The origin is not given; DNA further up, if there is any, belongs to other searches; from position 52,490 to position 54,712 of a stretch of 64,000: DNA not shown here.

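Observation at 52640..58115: Tandem paralogous OYE-FAD fused flavin oxidoreductases (640 and 667 aa) followed by a radical SAM/SPASM enzyme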

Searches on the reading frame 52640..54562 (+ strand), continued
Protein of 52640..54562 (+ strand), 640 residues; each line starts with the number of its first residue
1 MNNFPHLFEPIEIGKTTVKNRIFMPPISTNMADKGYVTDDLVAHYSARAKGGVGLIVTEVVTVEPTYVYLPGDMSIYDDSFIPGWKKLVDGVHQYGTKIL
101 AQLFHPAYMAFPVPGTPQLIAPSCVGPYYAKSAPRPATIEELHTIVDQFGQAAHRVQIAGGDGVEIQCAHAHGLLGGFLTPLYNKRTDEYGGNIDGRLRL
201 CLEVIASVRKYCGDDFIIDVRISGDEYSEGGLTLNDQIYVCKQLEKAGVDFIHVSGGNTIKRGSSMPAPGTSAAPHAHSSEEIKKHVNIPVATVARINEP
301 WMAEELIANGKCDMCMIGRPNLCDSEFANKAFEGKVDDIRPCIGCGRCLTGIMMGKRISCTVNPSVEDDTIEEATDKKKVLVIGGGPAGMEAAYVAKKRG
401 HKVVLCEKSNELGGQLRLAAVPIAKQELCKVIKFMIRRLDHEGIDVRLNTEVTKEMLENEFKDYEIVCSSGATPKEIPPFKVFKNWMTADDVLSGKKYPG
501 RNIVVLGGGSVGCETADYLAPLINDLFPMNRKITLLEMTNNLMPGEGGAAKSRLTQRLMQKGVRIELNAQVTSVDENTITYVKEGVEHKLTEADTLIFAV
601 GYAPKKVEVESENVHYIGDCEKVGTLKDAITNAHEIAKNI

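Call 63: search_solved_structures(query=window:52640-54562:+, max_evalue=1e-60, show_alignments=2)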
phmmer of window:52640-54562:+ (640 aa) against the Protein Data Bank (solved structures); distinct sequences matched with E-value up to 1e-60: 2.
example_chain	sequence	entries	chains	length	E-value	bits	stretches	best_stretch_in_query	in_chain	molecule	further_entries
1ps9_A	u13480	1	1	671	2.4e-86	293.9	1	4-520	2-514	2,4-dienoyl-CoA reductase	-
6qkg_A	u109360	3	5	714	6.2e-71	243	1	5-636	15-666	NCR A | NCR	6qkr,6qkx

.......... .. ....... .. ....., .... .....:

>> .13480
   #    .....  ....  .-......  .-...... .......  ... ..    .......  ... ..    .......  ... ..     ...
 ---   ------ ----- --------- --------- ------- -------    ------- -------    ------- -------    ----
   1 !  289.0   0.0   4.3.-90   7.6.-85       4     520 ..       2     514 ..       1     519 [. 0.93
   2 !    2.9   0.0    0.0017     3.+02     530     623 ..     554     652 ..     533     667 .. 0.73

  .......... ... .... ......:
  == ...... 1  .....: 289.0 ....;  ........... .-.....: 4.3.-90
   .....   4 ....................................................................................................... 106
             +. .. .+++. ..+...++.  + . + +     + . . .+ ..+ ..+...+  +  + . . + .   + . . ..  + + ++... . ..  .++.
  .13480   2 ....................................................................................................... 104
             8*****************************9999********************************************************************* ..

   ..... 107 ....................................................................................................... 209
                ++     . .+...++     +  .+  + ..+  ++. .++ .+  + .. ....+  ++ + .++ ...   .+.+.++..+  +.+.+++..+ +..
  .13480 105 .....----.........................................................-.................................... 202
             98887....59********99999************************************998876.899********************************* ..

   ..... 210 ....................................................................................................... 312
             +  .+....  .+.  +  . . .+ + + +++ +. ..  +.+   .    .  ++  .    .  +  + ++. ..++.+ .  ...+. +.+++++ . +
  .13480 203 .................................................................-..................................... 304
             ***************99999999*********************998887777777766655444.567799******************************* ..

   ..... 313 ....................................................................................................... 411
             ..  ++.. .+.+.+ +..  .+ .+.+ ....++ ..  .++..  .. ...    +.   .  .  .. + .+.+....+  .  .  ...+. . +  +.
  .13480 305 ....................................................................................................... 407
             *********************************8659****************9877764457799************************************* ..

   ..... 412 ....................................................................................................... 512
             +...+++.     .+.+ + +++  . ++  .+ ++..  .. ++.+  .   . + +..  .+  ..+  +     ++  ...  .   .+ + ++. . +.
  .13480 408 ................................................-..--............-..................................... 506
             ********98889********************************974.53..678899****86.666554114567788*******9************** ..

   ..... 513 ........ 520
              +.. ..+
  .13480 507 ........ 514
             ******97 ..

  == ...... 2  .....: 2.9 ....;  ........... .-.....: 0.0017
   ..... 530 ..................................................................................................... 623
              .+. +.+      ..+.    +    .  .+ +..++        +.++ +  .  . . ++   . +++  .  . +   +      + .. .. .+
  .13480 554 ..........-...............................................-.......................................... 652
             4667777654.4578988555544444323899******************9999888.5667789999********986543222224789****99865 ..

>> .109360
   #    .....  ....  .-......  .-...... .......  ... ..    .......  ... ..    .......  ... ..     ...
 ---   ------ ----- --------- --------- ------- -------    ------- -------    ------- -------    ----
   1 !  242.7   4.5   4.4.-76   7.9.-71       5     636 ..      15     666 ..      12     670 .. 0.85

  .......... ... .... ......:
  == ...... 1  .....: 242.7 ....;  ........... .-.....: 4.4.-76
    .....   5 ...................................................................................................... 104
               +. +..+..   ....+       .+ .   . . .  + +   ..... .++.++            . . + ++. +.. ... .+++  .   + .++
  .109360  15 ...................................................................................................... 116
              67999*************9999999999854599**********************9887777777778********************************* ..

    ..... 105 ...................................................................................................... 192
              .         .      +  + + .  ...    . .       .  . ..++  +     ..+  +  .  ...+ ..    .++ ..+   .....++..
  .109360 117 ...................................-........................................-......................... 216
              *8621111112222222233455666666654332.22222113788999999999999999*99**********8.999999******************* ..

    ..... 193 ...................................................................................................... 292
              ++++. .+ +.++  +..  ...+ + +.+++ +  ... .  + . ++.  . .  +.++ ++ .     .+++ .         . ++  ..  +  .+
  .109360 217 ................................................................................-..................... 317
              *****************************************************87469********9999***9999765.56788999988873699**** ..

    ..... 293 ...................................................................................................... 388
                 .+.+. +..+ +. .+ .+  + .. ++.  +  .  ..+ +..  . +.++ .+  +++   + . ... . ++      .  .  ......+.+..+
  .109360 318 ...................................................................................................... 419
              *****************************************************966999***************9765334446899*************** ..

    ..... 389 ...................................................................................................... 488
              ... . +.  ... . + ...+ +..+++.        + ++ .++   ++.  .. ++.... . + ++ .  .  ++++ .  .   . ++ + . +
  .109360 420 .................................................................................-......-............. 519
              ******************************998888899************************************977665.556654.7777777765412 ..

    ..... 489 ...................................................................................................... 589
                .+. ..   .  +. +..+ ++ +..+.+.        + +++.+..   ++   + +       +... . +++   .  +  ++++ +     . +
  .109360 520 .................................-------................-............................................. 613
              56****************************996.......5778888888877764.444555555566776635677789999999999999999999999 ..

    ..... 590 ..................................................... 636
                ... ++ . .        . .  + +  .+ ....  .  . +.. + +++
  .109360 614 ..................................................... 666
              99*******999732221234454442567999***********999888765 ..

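Call 74: search_protein_representatives(protein=window:52640-54562:+)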
Query: 640 residues. Proteins with E-value up to 0.001 (for the whole library): 30823; up to 1e-10: 15076; up to 1e-30: 5178. The best 150 are listed.
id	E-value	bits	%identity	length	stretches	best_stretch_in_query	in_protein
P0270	2.7e-209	713.4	97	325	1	316-640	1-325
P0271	8.3e-178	609.4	45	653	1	2-638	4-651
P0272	4.6e-148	511.1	44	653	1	1-639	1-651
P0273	1.3e-136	473.3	41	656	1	1-639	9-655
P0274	1.3e-134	466.7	43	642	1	4-639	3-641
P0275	1.6e-133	463.1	41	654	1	1-638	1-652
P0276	6.3e-128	444.6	41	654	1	4-625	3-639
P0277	4.6e-127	441.7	40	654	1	4-638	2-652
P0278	1.3e-126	440.2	72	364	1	3-262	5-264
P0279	1.4e-126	440.1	40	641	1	3-640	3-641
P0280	6.5e-124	431.3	40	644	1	4-623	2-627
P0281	1.0e-123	430.7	41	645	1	5-639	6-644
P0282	7.1e-123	427.9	39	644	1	6-638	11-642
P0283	3.7e-121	422.2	72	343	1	3-249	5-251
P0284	3.0e-120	419.2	40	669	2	7-263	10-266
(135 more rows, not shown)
